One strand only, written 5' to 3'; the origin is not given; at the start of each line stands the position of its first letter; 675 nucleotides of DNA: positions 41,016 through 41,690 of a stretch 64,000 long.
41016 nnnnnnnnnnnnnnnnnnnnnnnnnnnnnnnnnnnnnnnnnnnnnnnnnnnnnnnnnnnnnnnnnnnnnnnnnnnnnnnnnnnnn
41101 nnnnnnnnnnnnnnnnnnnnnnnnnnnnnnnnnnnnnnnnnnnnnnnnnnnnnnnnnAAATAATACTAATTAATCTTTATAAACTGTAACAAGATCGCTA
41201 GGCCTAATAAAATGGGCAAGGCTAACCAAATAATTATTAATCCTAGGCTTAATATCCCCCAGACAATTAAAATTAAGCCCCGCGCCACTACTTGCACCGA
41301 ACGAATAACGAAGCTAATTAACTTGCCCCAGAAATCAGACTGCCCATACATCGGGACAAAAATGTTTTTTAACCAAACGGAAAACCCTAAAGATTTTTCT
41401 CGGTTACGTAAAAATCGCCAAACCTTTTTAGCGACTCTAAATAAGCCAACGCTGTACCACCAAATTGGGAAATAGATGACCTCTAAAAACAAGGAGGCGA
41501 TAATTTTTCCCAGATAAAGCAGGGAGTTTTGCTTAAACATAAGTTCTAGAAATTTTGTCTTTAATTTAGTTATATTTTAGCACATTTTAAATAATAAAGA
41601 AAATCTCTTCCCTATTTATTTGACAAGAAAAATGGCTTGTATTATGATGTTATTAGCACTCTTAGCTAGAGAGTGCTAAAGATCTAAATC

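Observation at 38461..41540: Membrane-anchored Hsp100 paralog with an inactivated D1 module and a dedicated small TM partner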

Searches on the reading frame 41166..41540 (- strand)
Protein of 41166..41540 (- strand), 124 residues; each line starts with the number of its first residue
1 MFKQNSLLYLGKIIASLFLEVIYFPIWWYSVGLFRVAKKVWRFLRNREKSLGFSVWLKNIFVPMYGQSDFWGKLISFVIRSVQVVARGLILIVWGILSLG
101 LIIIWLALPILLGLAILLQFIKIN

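Call 3: search_protein_families(library=pfam, proteins=[window:41166-41540:-], max_evalue=0.01)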
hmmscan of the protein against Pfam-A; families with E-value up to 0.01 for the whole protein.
window:41166-41540:- (124 aa): 0 families

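Call 4: search_protein_families(library=ncbifam, proteins=[window:41166-41540:-], max_evalue=0.01)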
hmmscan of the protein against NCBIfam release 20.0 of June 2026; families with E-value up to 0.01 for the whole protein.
window:41166-41540:- (124 aa): 0 families

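Call 9: find_homologous_proteins(query=window:41166-41540:-, max_evalue=0.001)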
Query window:41166-41540:- (124 aa): 218 proteins with E <= 0.001 among 246 candidates; the best 120 are listed.
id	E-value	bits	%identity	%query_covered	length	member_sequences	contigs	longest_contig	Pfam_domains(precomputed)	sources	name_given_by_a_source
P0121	5.6e-70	251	100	100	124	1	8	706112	-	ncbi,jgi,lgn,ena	ncbi:MAG: hypothetical protein ACOX0C_03055 [Patescibacteria group bacterium]|jgi:hypothetical prote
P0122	1.5e-42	163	65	98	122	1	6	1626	-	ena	-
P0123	5.6e-42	161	65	96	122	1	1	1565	-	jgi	jgi:hypothetical protein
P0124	6.4e-42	161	62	98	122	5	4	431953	-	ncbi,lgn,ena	ncbi:MAG: hypothetical protein WCN88_02175 [Candidatus Falkowbacteria bacterium]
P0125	2.3e-41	159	62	98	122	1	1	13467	-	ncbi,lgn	-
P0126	3.5e-41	158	63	98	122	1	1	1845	-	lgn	-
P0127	4.4e-41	158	63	98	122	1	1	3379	-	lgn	-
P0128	5.9e-41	158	62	98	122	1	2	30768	-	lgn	-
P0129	9.9e-41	157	71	75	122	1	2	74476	-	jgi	jgi:hypothetical protein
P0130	2.3e-40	156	61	98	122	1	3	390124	-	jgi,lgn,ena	-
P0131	1.5e-39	153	63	85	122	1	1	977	-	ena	-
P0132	1.9e-39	153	65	96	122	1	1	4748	-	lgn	-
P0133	2.1e-39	153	58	98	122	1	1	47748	-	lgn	-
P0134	2.6e-39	152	65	96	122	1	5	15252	-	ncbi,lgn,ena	-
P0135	5.4e-39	151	62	85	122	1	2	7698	-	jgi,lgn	-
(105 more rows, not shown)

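Call 44: predict_structure(alignment_id=A1)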
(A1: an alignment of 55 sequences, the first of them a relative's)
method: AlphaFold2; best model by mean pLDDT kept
length: 124 residues; sequences in the alignment: 55
mean_pLDDT: 89.6   pTM: 0.68
mean pLDDT of the five models: 89.6, 89.6, 87.1, 87.0, 86.6
residues with pLDDT >= 90: 83; 70-90: 35; 50-70: 5; < 50: 1
segments of 3 or more residues with pLDDT < 50: none
pLDDT, mean of each block of 10 residues (from residue 1): 68 89 92 96 96 90 82 91 95 97 95 92 74
secondary structure, 60 per line:
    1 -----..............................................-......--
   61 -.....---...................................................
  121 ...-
elements in order: H6-51 H53-58 H62-66 H70-123
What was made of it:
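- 41166..41540 (-): Partner gene: 124-aa small membrane protein, a helical hairpin. AF2 pLDDT 89.6, with helices 6-51 and 70-123 (call 44).
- Checked: The partner is a 2-TM helical hairpin rather than broadly polytopic (call 44).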

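Call 47: fold_search(model_id=the predicted structure, library=pdb)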
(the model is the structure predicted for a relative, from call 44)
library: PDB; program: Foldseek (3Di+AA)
matches with E <= 10: 38; with E <= 0.001: 0
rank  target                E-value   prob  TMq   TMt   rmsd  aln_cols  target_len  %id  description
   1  9fv1_A                1.3e+00  0.54  0.46  0.14   4.5       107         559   17  MsbA in MSP1D1 (EPL:PC) Nanodisc inward-facing narrow open (released 2025-03-19)
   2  5c21_B                3.8e+00  0.23  0.46  0.27   7.7       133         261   10  Crystal structure of native HlyD from E. coli (released 2016-02-17)
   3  6yo0_g1               3.8e+00  0.13  0.30  0.36   6.2        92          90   10  Cryo-EM structure of Tetrahymena thermophila mitochondrial ATP synthase - F1/peripheral stalk (released 2020-09-30)
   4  9csi                  4.5e+00  0.15  0.41  0.13   7.2       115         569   15  A. baumannii MsbA Bound to Cerastecin Compound 5 (released 2024-09-04)
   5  7o3x_A                4.8e+00  0.16  0.41  0.27   9.3       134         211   13  Structural basis for VIPP1 oligomerization and maintenance of thylakoid membrane integrity (released 2021-06-30)
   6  5sv1_J                5.1e+00  0.12  0.32  0.20   9.6       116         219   15  Structure of the ExbB/ExbD complex from E. coli at pH 4.5 (released 2016-09-28)
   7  2ic6_A                5.8e+00  0.33  0.39  0.60   3.4        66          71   20  The Coiled-coil Domain (residues 1-75) Structure of the Sin Nombre Virus Nucleocapsid Protein (released 2007-02-27)
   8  6zvr_DB               5.8e+00  0.11  0.34  0.29   7.5       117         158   12  C11 symmetry: Bacterial Vipp1 and PspA are members of the ancient ESCRT-III membrane-remodeling superfamily. (released 2021-08-04)
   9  9hzm_0                6.1e+00  0.08  0.33  0.25  10.5       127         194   17  235 A SynPspA H1-5 rod after incubation with EPL (released 2025-08-13)
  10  2ic9_B                6.5e+00  0.30  0.40  0.63   3.1        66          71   20  The Coiled-coil Domain (residues 1-93) Structure of the Sin Nombre Virus Nucleocapsid Protein (released 2007-02-27)
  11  2ic9_A                6.5e+00  0.28  0.39  0.59   3.3        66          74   20  The Coiled-coil Domain (residues 1-93) Structure of the Sin Nombre Virus Nucleocapsid Protein (released 2007-02-27)
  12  7w7z                  6.5e+00  0.10  0.35  0.31  21.7       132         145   12  Crystal Structure of human Focal Adhesion Targeting (FAT) domain of the Focal Adhesion Kinase (released 2022-12-21)
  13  7sgr_B                6.9e+00  0.15  0.47  0.12   9.5       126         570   15  Structure of hemolysin A secretion system HlyB/D complex (released 2022-09-14)
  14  5me8_A                6.9e+00  0.08  0.29  0.31   6.7        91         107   10  N-terminal domain of the human tumor suppressor ING5 (released 2018-03-14)
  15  4mh6                  6.9e+00  0.04  0.24  0.20  14.1       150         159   11  2.8 Angstrom Crystal Structure of Type III Secretion Protein YscO from Vibrio parahaemolyticus (released 2013-09-11)
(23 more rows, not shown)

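Call 58: search_protein_representatives(alignment_id=A1)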
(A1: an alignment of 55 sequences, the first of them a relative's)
Query: 55 sequences, 122 profile positions. Proteins with E-value up to 0.001 (for the whole library): 449; up to 1e-10: 270; up to 1e-30: 12. The best 150 are listed.
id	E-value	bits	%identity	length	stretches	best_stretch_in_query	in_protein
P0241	6.7e-44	164.8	-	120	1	2-120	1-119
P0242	3.0e-40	153.0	-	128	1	1-121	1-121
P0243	4.2e-37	142.9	-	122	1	1-121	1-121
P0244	8.7e-37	141.8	-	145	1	2-121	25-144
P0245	1.2e-35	138.2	-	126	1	1-121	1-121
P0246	7.5e-35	135.6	-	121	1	1-121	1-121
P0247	2.1e-33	130.9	-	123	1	1-120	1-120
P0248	1.2e-32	128.5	-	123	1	7-119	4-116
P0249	1.6e-32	128.1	-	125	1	7-121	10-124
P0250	2.8e-32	127.3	-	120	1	13-119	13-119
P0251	3.0e-31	124.0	-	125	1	11-119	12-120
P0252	3.4e-31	123.8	-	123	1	7-119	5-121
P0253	7.1e-30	119.5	-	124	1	1-121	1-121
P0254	7.5e-30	119.5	-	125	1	2-120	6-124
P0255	2.7e-28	114.4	-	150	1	2-119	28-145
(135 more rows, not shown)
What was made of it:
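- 41166..41540 (-): 449 clusters at 50% identity in 1.84e9 representatives (call 58).
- Nearly all members are 105-150 aa and stand alone (call 58). The partner is conserved (call 58).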

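Call 64: find_related_loci(query=A5, collection=metagenome_contigs, flank=5000)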
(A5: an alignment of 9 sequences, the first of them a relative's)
Query A5 (121 aa) in metagenome_contigs; peptide patterns used: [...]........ (x = any residue, [..] = any of these).
325 stretches matched a pattern; 317 encode a relative of the query (tblastn E <= 1e-3); the best 80 are kept; 80 distinct loci.
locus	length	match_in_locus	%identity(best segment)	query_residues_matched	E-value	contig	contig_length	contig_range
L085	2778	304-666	62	1-121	2e-47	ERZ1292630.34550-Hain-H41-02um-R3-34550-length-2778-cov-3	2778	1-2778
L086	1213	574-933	54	1-120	6e-41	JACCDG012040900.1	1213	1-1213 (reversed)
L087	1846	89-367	51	14-106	3e-26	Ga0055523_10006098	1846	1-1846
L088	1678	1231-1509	51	14-106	2e-26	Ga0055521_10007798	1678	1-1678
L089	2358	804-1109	42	15-116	1e-25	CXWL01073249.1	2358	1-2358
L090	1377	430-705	46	17-108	4e-25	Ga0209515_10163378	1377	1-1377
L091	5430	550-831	46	17-110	4e-25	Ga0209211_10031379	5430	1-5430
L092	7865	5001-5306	47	15-116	6e-25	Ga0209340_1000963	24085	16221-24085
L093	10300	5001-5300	44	10-111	1e-24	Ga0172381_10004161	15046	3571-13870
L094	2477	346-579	53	15-92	2e-24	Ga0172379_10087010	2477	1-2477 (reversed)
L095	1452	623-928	46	17-118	2e-24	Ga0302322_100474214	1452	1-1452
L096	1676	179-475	47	17-115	3e-24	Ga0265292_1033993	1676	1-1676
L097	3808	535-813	51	17-109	4e-24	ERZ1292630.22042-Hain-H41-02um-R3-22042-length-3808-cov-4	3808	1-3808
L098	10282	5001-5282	43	17-110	4e-24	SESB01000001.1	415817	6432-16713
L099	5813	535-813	51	17-109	5e-24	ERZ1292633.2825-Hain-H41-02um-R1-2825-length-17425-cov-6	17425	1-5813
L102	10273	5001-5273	48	17-107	1e-23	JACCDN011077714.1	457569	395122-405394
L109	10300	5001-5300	44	17-121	4e-23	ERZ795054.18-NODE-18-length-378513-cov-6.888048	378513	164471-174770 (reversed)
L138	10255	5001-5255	53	8-92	6e-22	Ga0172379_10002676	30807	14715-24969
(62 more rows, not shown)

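Call 69: search_protein_families(library=pfam, proteins=[L109:3120-3551:+, L109:3553-4476:+, L109:4473-4856:+, L109:8079-8432:+, L109:8434-9540:+, L109:9617-10300:+, L102:9091-9561:+, L138:1847-3814:+, L138:4027-4689:+, L109:776-2149:+], max_evalue=0.001)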
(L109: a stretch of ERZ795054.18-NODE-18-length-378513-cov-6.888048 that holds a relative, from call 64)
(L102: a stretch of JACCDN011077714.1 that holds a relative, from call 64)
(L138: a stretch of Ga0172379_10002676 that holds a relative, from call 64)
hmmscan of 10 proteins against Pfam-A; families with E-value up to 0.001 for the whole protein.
L109:3120-3551:+ (143 aa): 1 family
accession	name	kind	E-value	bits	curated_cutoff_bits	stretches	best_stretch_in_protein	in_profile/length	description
PF02381.23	MraZ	-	6.2e-38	129.1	23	2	1-70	1-71/72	MraZ protein, putative antitoxin-like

L109:3553-4476:+ (307 aa): 3 families
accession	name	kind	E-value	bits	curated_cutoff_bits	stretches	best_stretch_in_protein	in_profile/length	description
PF01795.25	Methyltransf_5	-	6.2e-100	335.1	27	1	2-307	3-309/309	MraW methylase family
PF01728.25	FtsJ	-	6.4e-07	29.9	24.1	1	8-101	9-100/181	FtsJ-like methyltransferase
PF13847.12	Methyltransf_31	-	2.5e-05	24.4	27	0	18-88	2-72/145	Methyltransferase domain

L109:4473-4856:+ (127 aa): 0 families

L109:8079-8432:+ (117 aa): 0 families

L109:8434-9540:+ (368 aa): 1 family
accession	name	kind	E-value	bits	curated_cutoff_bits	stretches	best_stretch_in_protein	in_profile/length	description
PF01098.24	FTSW_RODA_SPOVE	-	2.9e-96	323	26.4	1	14-367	3-353/356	Cell cycle protein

L109:9617-10300:+ (228 aa): 7 families
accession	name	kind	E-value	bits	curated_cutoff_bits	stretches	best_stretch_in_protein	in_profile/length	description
PF16363.11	GDP_Man_Dehyd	-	1.6e-64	218.9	27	1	4-228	1-232/332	GDP-mannose 4,6 dehydratase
PF01370.27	Epimerase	-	9.6e-55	186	20.9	1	4-228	2-220/240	NAD dependent epimerase/dehydratase family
PF02719.21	Polysacc_synt_2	-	1.2e-12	48.1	20.2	1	3-128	1-130/293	Polysaccharide biosynthesis protein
PF01073.25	3Beta_HSD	-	5.7e-12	45.7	22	1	4-158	1-151/280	3-beta hydroxysteroid dehydrogenase/isomerase family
PF04321.23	RmlD_sub_bind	-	1.7e-10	40.9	27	1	1-172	1-144/287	RmlD substrate binding domain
PF07993.18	NAD_binding_4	-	1e-06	28.6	20.1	1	7-181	3-205/258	Male sterility protein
PF13460.12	NAD_binding_10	-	1.2e-05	25.7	27.2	1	37-134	25-106/184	NAD(P)H-binding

L102:9091-9561:+ (156 aa): 1 family
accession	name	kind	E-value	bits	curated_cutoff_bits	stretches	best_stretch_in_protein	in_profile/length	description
PF02643.20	DUF192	-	1.4e-25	89.7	27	1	46-152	3-95/96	Uncharacterized ACR, COG1430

L138:1847-3814:+ (655 aa): 6 families
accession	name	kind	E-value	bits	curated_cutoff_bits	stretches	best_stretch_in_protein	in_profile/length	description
PF00580.27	UvrD-helicase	-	7.6e-81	272.2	23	1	8-276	1-271/271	UvrD/REP helicase N-terminal domain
PF13361.12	UvrD_C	-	5.8e-59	200.7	25.6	1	282-605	2-347/350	UvrD-like helicase C-terminal domain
PF13245.12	AAA_19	-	5.3e-22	78.9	25.1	1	18-261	9-134/134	AAA domain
PF13538.12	UvrD_C_2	-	1.8e-11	44.1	27.4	1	545-603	2-51/52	UvrD-like helicase C-terminal domain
PF13604.12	AAA_30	-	2.3e-06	27.9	27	0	8-69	2-64/191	AAA domain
PF01443.25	Viral_helicase1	-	7.9e-06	26.3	21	0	215-273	55-114/228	Viral superfamily 1 RNA helicase core domain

L138:4027-4689:+ (220 aa): 5 families
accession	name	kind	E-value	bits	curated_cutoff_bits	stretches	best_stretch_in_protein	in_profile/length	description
PF01712.25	dNK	-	1.6e-50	172.1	27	1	26-216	1-195/203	Deoxynucleoside kinase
PF13238.12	AAA_18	-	1.3e-07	32.6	29.4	1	26-168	1-117/128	AAA domain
PF02367.23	TsaE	-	4.7e-05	23.8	26.6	1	5-61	3-62/128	Threonylcarbamoyl adenosine biosynthesis protein TsaE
PF02223.23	Thymidylate_kin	-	9.5e-05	22.6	27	0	92-187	76-163/185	Thymidylate kinase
PF13207.12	AAA_17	-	0.00014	22.6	27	0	112-167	72-129/136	AAA domain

L109:776-2149:+ (457 aa): 5 families
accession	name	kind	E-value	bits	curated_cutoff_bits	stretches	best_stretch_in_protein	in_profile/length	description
PF10996.14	Beta-Casp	-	1.1e-37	129.7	27.7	1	246-372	1-120/120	Beta-Casp domain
PF16661.11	Lactamase_B_6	-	3.1e-16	59.8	27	1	18-180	1-162/193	Metallo-beta-lactamase superfamily domain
PF00753.33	Lactamase_B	-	6.6e-16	59.3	22.7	1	10-188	2-158/196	Metallo-beta-lactamase superfamily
PF07521.17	RMMBL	-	1.8e-14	53.9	21.6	1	386-447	2-61/63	Zn-dependent metallo-hydrolase RNA specificity domain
PF12706.13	Lactamase_B_2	-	1.3e-08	35.1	27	1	25-223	2-185/200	Beta-lactamase superfamily domain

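Call 70: search_protein_families(library=ncbifam, proteins=[L102:8074-9081:+, L109:4473-4856:+, L109:8079-8432:+], max_evalue=0.001)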
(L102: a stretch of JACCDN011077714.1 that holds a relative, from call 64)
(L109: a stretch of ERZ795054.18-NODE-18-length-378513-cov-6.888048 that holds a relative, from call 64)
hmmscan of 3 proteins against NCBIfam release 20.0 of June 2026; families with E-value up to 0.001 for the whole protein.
L102:8074-9081:+ (335 aa): 3 families
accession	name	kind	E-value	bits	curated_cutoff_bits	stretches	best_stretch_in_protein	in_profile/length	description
TIGR02380.1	ECA_wecA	exception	2.4e-31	109.2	326.05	1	4-307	4-308/346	UDP-N-acetylglucosamine--undecaprenyl-phosphate N-acetylglucosaminephosphotransferase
NF053644.1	MraY_archaea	equivalog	6.3e-25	88.2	450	2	109-300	154-335/340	pseudomurein biosynthesis MraY family phospho-N-acetylmuramoyl-pentapeptide-transferase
TIGR00445.1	mraY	equivalog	3.2e-17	63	192.05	1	17-304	9-314/321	phospho-N-acetylmuramoyl-pentapeptide-transferase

L109:4473-4856:+ (127 aa): 1 family
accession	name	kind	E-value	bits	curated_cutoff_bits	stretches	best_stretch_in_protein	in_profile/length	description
NF053549.1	FtsL_Actino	equivalog_domain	4.8e-08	32.8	55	1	40-115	6-80/83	cell division protein FtsL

L109:8079-8432:+ (117 aa): 0 families

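Call 79: search_protein_families(library=pfam, alignment_id=A5, max_evalue=1)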
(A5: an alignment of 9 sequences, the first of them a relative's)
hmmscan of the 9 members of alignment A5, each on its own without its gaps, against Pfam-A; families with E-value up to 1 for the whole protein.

A. member 1, P0287 (121 aa): 1 family
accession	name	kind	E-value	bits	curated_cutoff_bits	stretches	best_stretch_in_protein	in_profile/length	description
PF16170.10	DUF4873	-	0.073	13.8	25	1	46-71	15-40/91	Domain of unknown function (DUF4873)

B. families by the number of members that match (of 9 scanned): 6 families
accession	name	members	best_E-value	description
PF16170.10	DUF4873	2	0.073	Domain of unknown function (DUF4873)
PF20487.3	DUF6726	1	0.044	Family of unknown function (DUF6726)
PF23093.1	GBD_Tenm3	1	0.085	Teneurin-3-like, galactose-binding domain-like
PF04210.18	MtrG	1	0.11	Tetrahydromethanopterin S-methyltransferase, subunit G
PF20040.4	DUF6442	1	0.13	Family of unknown function (DUF6442)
PF23841.1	Phage_tail_terminator_2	1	0.18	Phage tail termination protein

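Call 82: search_solved_structures(query=A1, max_evalue=10)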
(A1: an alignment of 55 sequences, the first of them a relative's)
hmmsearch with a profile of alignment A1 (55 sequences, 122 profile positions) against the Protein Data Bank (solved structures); distinct sequences matched with E-value up to 10: 0.

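Call 83: search_protein_families(library=padloc, proteins=[window:41166-41540:-], max_evalue=0.001)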
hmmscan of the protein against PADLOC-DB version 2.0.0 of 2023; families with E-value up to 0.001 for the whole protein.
window:41166-41540:- (124 aa): 0 families
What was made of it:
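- Tried and rejected: Pfam, NCBIfam, PADLOC and PDB sequence searches found nothing (calls 3, 4, 79, 82, 83).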
